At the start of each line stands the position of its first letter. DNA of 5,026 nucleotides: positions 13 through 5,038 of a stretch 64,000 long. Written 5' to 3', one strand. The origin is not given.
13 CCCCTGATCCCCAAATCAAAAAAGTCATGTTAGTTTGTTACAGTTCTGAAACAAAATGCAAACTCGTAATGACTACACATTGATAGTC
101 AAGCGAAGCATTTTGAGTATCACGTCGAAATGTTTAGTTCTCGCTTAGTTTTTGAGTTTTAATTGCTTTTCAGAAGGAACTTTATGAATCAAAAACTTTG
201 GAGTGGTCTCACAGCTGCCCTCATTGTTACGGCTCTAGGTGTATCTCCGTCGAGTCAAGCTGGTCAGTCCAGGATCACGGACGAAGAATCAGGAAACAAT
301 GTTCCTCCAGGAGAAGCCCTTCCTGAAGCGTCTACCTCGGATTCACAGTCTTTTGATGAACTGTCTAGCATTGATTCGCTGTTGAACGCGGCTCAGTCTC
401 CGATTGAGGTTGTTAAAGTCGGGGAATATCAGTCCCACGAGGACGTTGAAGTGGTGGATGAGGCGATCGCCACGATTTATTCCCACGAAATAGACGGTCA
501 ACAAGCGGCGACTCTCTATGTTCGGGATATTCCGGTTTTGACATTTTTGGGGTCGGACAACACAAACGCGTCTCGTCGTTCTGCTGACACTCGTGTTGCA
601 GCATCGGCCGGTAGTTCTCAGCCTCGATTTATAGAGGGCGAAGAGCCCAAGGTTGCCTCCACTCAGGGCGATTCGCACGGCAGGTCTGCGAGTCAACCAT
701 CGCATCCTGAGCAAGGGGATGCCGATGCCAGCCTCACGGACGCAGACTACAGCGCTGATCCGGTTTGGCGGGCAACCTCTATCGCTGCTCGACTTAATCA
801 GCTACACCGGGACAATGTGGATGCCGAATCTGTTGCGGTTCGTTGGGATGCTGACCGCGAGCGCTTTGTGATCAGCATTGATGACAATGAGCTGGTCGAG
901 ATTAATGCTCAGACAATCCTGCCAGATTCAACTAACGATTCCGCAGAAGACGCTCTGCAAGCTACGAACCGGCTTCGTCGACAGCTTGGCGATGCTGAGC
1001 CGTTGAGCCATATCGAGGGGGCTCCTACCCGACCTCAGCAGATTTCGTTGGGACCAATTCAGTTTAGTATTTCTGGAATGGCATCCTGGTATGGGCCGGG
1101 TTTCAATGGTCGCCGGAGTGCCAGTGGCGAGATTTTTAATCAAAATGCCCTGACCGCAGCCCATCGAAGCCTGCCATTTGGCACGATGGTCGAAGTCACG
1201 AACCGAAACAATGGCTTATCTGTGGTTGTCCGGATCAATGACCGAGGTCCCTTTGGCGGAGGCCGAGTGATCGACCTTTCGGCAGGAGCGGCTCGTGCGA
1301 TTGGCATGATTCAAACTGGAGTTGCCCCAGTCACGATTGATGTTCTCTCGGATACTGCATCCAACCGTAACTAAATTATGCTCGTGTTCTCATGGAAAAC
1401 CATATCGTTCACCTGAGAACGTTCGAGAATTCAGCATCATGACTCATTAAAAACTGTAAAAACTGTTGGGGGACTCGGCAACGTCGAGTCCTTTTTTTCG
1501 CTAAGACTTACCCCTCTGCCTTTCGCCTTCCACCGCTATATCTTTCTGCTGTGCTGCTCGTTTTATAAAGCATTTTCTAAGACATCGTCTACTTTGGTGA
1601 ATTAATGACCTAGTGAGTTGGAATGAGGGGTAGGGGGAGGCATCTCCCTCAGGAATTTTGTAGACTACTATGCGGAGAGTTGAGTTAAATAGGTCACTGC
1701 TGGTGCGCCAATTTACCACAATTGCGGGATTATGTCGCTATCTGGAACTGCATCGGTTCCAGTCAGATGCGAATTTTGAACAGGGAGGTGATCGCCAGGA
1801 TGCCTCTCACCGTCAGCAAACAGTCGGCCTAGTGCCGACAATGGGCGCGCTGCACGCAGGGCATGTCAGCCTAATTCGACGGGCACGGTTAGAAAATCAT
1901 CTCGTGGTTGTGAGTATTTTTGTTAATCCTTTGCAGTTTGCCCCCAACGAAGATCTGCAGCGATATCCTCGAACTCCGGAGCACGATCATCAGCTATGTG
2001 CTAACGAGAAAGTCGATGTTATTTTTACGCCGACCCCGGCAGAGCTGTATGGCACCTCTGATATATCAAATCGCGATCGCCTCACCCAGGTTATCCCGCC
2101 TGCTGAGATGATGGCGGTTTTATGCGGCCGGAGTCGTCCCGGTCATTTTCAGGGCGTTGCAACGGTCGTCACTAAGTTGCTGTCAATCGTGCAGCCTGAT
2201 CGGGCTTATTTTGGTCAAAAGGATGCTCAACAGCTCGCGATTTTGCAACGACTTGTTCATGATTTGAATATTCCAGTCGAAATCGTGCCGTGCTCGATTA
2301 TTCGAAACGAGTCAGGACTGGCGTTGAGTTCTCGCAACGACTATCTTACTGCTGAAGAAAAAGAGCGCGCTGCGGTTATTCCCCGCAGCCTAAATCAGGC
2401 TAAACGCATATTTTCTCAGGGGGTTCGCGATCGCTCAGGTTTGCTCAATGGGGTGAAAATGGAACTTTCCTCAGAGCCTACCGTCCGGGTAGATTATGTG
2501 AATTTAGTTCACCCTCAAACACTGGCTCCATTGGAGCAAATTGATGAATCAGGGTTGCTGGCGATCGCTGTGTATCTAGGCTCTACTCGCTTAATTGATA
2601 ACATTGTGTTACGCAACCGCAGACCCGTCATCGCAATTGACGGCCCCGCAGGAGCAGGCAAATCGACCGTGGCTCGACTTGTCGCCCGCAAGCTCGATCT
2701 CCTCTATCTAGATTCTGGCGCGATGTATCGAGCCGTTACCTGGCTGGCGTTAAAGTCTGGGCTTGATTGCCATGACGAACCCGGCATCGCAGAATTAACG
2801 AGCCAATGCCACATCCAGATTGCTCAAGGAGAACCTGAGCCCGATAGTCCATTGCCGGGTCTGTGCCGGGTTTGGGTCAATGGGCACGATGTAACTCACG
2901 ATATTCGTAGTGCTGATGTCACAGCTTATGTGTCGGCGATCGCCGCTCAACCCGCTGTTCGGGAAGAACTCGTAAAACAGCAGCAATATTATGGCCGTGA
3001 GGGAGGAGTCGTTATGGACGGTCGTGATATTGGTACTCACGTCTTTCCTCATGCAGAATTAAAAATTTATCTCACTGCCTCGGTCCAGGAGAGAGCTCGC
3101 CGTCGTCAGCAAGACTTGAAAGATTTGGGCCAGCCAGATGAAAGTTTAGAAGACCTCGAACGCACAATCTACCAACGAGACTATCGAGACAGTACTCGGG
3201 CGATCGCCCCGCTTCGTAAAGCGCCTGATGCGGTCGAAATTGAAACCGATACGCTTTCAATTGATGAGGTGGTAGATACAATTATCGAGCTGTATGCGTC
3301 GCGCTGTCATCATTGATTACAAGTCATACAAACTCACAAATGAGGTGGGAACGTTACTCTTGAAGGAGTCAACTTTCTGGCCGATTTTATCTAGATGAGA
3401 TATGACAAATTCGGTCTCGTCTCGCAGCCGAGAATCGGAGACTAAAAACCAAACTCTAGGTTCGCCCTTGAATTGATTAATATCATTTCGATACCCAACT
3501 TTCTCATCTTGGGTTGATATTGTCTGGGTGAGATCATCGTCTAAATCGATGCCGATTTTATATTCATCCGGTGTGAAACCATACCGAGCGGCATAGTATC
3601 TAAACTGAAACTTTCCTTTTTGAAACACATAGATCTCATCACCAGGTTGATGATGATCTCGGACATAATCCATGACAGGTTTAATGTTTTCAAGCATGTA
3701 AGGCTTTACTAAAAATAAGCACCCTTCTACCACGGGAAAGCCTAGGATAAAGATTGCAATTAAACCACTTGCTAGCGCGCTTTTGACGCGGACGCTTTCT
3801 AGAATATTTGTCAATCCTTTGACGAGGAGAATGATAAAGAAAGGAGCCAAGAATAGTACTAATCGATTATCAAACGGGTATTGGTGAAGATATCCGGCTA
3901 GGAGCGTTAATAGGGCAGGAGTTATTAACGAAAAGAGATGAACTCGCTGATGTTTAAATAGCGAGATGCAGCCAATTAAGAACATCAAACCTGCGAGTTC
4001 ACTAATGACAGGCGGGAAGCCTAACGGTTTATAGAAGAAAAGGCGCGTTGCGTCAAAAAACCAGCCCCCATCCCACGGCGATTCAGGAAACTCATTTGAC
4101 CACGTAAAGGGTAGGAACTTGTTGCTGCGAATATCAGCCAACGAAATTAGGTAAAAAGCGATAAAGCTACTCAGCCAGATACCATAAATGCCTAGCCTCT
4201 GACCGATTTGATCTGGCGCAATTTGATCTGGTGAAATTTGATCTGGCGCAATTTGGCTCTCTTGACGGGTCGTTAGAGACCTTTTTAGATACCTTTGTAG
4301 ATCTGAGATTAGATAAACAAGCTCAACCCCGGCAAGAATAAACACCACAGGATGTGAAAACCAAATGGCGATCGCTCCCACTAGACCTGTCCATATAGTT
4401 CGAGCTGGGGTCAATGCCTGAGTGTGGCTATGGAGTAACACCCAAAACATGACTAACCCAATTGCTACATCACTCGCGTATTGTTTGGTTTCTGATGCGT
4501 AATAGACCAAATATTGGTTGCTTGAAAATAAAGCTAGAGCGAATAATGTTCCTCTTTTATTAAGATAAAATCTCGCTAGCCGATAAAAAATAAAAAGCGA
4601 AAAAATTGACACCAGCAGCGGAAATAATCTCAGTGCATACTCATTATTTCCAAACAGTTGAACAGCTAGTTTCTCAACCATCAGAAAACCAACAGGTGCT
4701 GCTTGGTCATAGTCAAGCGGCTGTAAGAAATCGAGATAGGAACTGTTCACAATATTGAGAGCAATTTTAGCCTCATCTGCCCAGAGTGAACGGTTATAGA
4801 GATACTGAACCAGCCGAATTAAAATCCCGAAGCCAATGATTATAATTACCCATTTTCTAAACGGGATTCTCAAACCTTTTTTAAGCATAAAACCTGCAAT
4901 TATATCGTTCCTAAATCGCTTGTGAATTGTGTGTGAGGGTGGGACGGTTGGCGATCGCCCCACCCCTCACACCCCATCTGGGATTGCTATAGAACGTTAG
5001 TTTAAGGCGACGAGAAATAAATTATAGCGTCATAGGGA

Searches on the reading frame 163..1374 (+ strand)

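Call 77: search_protein_families(library=pfam, proteins=[window:163-1374:+], max_evalue=0.00001)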
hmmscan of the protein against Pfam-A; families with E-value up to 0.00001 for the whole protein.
window:163-1374:+ (403 aa): 1 family
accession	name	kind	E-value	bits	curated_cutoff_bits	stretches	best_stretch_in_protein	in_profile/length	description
PF03330.24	DPBB_1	-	1.9e-25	89.3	28.8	1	304-392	3-83/83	Lytic transglycolase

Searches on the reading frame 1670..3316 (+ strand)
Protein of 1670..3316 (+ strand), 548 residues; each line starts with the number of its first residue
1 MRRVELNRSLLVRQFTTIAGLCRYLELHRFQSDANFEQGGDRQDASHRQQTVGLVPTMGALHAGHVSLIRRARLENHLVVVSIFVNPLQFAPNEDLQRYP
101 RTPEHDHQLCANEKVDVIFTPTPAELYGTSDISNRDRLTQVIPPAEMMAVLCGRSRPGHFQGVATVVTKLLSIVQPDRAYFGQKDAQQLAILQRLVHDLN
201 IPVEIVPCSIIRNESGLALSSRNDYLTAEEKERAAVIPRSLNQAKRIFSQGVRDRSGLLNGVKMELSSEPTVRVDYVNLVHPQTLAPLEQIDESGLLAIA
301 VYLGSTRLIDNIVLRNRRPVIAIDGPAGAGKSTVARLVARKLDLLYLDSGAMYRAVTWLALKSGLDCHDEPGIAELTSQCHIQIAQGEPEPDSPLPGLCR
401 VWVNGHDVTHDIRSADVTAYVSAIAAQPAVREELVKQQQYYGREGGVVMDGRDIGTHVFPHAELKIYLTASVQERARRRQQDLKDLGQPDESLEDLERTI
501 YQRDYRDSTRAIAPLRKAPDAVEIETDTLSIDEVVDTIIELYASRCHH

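Call 77: search_protein_families(library=pfam, proteins=[window:1670-3316:+], max_evalue=0.00001)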
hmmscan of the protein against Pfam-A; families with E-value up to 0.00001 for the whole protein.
window:1670-3316:+ (548 aa): 3 families
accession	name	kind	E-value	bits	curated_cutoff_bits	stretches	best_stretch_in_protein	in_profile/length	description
PF02569.21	Pantoate_ligase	-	1.5e-101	339.5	20.7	1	46-313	17-268/268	Pantoate-beta-alanine ligase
PF02224.24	Cytidylate_kin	-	8.2e-76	254.8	26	1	321-542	1-209/211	Cytidylate kinase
PF13238.12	AAA_18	-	2.8e-07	31.5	29.4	0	321-378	1-46/128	AAA domain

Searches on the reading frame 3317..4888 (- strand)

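Call 41: search_protein_families(library=pfam, proteins=[window:3317-4888:-])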
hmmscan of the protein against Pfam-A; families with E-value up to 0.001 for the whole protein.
window:3317-4888:- (523 aa): 1 family
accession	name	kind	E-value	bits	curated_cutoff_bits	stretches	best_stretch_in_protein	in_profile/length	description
PF13231.12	PMT_2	-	1.6e-09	38.6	26.1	1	68-204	6-141/160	Dolichyl-phosphate-mannose-protein mannosyltransferase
